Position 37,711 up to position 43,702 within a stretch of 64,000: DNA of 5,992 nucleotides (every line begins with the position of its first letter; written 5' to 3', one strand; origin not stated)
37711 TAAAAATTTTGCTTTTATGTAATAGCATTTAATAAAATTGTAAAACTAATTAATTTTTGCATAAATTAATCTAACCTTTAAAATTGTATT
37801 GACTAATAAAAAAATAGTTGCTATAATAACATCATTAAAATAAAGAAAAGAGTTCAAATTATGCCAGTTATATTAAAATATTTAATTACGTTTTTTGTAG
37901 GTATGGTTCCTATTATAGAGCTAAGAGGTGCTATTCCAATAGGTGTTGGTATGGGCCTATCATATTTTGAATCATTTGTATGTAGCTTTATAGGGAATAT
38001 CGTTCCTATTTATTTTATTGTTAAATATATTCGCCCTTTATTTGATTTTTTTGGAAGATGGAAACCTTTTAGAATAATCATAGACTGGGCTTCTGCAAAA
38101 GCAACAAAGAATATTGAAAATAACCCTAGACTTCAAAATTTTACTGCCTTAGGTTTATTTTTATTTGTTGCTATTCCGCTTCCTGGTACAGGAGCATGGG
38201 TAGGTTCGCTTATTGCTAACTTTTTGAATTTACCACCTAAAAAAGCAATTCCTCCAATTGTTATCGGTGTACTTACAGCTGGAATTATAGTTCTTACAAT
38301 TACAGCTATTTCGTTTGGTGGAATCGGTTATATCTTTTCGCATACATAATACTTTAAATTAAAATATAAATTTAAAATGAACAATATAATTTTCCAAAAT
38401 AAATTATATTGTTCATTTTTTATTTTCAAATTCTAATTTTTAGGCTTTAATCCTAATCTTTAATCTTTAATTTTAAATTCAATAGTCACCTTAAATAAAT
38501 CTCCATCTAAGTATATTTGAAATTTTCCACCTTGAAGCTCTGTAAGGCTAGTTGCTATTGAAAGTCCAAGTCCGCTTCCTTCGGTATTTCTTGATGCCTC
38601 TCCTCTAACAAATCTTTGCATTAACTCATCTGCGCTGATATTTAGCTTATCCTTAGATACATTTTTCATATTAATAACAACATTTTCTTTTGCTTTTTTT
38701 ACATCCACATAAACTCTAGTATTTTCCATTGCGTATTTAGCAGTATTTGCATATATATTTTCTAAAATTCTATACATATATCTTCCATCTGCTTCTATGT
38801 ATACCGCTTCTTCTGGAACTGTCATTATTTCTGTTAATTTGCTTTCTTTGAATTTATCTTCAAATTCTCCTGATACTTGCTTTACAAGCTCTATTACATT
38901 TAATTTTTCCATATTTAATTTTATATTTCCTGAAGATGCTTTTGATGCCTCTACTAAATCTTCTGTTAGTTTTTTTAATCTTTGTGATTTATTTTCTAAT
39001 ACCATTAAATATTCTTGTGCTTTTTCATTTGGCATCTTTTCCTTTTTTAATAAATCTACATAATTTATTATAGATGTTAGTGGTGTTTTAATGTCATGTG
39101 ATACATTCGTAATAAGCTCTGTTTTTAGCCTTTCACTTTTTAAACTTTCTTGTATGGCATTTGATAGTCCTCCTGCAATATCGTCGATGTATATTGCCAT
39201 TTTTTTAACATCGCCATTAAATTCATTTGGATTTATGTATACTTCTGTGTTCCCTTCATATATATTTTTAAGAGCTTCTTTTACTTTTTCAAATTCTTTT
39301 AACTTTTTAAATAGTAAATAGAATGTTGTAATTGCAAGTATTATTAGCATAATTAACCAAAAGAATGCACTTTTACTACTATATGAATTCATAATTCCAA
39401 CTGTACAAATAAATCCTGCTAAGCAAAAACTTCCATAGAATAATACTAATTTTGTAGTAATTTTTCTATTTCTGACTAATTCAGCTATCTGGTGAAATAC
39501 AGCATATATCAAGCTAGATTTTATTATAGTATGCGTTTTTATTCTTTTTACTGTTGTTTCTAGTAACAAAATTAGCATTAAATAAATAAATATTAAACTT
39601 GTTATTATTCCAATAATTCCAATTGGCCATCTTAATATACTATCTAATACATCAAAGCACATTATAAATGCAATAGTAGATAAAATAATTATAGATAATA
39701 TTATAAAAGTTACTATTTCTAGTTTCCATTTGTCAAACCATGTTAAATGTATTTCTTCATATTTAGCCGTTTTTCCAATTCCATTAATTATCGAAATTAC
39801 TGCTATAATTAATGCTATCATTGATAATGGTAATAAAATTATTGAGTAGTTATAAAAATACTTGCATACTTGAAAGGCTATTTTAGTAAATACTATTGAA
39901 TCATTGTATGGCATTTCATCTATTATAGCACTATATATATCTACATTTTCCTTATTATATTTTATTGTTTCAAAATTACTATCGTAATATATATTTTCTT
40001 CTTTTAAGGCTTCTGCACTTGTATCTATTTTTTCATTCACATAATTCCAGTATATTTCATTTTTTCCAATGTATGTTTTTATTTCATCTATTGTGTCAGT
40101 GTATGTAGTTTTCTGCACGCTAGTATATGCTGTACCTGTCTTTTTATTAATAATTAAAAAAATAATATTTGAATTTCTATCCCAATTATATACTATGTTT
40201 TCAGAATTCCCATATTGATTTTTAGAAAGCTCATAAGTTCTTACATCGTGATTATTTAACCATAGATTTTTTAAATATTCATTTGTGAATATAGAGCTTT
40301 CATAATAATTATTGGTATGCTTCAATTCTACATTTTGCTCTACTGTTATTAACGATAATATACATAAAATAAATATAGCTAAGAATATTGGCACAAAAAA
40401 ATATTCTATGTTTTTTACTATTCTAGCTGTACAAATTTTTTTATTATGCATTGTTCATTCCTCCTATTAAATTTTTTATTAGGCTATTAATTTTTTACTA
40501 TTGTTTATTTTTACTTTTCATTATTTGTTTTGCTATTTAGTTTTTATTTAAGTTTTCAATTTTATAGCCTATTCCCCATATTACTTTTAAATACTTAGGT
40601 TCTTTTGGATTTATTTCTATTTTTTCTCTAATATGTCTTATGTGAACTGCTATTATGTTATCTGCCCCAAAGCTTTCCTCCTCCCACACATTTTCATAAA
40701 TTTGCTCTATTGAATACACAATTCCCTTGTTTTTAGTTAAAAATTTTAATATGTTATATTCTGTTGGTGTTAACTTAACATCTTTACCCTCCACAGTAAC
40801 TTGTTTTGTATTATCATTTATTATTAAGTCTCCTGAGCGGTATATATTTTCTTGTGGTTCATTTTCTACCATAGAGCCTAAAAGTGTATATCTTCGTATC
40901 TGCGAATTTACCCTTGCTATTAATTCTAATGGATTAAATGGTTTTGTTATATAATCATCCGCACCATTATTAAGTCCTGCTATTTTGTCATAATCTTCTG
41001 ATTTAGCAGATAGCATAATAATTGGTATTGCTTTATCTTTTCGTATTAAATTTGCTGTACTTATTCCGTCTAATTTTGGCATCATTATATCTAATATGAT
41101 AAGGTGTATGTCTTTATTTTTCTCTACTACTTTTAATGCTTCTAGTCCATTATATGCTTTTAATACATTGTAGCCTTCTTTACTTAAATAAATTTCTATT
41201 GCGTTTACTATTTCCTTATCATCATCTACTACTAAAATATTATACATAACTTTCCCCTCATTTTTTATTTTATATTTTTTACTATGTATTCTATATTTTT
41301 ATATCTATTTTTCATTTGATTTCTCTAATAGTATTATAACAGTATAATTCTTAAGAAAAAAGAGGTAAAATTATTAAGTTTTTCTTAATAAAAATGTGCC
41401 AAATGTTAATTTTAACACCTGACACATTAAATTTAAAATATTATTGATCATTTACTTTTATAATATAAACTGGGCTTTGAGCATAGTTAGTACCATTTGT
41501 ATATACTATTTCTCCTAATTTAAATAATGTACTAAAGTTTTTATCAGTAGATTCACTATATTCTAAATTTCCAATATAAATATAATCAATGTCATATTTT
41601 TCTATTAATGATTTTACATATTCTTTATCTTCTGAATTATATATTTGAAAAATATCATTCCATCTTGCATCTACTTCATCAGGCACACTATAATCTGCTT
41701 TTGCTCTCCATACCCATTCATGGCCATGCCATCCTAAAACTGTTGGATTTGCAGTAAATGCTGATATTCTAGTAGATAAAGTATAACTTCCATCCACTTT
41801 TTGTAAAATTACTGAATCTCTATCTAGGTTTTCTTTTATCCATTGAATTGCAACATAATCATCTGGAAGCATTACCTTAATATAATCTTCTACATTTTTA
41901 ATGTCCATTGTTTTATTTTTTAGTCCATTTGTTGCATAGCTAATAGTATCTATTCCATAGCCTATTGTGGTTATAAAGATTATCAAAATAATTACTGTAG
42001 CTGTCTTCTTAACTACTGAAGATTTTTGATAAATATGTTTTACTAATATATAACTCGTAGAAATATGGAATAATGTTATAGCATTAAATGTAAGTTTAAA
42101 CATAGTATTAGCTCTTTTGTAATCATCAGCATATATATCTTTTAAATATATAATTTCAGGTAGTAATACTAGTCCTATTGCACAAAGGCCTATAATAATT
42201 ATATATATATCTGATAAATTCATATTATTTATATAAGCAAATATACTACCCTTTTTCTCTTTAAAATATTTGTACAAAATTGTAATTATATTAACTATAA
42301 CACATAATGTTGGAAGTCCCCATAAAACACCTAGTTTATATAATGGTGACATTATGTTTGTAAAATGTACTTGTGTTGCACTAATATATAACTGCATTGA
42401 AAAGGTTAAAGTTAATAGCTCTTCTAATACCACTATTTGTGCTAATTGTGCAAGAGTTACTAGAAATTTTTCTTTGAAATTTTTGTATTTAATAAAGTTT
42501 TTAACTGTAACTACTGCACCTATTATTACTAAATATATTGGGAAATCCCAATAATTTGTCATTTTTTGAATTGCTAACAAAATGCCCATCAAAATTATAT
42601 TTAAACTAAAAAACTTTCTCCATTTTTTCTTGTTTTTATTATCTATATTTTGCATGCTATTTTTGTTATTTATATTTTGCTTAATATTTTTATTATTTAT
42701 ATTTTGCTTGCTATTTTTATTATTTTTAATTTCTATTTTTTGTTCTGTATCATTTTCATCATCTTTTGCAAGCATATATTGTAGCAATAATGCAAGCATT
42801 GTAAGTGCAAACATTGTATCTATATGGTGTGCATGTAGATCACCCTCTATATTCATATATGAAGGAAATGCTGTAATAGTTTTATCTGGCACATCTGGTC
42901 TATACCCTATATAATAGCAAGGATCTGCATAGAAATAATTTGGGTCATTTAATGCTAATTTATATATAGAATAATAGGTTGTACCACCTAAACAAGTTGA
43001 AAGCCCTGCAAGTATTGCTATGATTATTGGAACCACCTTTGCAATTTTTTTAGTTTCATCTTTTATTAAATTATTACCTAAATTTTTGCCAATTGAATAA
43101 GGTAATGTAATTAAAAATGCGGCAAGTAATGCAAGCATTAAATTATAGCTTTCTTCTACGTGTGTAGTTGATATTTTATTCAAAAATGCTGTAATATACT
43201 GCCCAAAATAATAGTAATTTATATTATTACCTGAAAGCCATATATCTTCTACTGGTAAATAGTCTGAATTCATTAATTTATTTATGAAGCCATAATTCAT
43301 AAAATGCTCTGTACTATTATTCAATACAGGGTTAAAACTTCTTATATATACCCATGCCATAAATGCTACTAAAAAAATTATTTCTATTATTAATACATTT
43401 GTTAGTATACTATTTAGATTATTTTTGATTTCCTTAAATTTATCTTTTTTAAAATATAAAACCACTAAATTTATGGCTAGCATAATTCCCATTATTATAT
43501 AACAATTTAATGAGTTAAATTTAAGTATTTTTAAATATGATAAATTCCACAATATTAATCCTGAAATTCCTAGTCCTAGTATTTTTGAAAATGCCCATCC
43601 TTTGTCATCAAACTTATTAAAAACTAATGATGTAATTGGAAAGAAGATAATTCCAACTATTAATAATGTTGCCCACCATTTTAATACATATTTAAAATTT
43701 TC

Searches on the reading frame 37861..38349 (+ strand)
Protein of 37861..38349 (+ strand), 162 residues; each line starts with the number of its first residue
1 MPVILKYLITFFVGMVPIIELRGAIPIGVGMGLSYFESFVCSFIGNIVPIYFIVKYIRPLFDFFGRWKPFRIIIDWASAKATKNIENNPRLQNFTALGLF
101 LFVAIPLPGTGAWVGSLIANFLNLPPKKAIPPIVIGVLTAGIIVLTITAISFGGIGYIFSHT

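Call 63: search_protein_families(library=pfam, proteins=[window:37861-38349:+], max_evalue=0.01)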
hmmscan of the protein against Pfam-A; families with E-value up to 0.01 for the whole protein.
window:37861-38349:+ (162 aa): 1 family
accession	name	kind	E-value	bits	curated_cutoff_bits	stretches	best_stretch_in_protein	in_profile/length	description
PF06695.16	Sm_multidrug_ex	-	6.4e-38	130.5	30.7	1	20-143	1-121/121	Putative small multi-drug export protein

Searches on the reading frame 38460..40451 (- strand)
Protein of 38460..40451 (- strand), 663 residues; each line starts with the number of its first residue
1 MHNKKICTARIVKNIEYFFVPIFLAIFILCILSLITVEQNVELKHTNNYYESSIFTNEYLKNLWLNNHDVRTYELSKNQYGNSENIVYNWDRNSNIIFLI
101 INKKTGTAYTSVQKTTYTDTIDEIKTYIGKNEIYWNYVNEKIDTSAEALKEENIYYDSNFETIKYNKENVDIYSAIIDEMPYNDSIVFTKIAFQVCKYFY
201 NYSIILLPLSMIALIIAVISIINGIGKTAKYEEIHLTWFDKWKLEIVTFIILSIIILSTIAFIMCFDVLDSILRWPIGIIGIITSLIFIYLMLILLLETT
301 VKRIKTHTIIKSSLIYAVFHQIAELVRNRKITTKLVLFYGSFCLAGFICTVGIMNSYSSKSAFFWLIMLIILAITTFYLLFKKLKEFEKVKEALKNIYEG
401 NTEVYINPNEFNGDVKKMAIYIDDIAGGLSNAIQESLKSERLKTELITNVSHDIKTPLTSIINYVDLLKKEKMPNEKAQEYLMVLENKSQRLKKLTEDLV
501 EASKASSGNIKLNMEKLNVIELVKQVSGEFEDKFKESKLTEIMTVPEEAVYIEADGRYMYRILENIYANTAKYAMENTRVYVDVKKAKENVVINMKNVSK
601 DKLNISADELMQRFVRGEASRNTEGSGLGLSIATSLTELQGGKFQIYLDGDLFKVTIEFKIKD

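Call 9: search_protein_families(library=pfam, proteins=[window:38460-40451:-], max_evalue=0.01)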
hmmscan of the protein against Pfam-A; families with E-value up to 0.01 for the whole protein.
window:38460-40451:- (663 aa): 3 families
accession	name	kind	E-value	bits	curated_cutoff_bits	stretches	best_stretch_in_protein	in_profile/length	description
PF00512.31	HisKA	-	5e-16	58.9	26.9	1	443-508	2-66/66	His Kinase A (phospho-acceptor) domain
PF02518.31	HATPase_c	-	1e-10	42.5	26.4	1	555-646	2-93/111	Histidine kinase-, DNA gyrase B-, and HSP90-like ATPase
PF14501.12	HATPase_c_5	-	0.003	17.9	22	1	562-659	13-101/102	GHKL domain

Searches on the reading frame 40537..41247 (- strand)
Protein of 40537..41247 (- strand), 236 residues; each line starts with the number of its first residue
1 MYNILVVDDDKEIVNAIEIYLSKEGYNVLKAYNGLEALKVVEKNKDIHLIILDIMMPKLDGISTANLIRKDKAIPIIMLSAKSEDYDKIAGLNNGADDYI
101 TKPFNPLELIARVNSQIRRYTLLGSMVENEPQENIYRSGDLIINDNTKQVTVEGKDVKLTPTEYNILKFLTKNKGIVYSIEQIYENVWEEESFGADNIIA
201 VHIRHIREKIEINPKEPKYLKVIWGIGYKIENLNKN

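Call 19: search_protein_families(library=pfam, proteins=[window:40537-41247:-], max_evalue=0.001)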
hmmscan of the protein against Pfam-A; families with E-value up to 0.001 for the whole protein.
window:40537-41247:- (236 aa): 2 families
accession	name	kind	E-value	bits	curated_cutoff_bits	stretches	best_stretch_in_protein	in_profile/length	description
PF00072.30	Response_reg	-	6.7e-30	104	30.2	1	4-113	1-110/111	Response regulator receiver domain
PF00486.34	Trans_reg_C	-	1e-24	86.8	26.2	1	154-229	1-76/77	Transcriptional regulatory protein, C terminal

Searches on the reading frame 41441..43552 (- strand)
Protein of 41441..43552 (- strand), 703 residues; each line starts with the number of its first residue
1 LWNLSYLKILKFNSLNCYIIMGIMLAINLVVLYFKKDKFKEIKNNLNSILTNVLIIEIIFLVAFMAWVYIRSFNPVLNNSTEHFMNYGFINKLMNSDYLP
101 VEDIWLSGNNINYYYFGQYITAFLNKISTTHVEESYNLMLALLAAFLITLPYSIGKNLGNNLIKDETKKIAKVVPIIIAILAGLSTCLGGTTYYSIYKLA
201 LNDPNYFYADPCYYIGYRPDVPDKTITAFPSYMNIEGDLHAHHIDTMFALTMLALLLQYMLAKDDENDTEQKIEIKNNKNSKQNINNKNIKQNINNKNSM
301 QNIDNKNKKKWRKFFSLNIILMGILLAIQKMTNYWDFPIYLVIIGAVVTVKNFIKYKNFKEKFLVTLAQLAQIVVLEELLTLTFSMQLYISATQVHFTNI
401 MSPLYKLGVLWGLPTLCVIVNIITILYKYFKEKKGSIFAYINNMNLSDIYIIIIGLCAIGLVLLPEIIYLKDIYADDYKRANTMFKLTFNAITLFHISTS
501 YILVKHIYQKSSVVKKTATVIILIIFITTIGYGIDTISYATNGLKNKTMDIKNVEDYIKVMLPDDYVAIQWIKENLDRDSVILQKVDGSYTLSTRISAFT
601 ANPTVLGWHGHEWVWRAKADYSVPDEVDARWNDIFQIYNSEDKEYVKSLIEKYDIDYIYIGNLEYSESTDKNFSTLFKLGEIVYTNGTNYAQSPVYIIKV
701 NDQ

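Call 9: search_protein_families(library=pfam, proteins=[window:41441-43552:-], max_evalue=0.01)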
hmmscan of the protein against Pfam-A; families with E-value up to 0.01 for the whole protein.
window:41441-43552:- (703 aa): 1 family
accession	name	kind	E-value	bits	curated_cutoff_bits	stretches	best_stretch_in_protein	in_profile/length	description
PF10060.15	DUF2298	-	4.4e-82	277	27.8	2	1-429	6-390/488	Uncharacterized membrane protein (DUF2298)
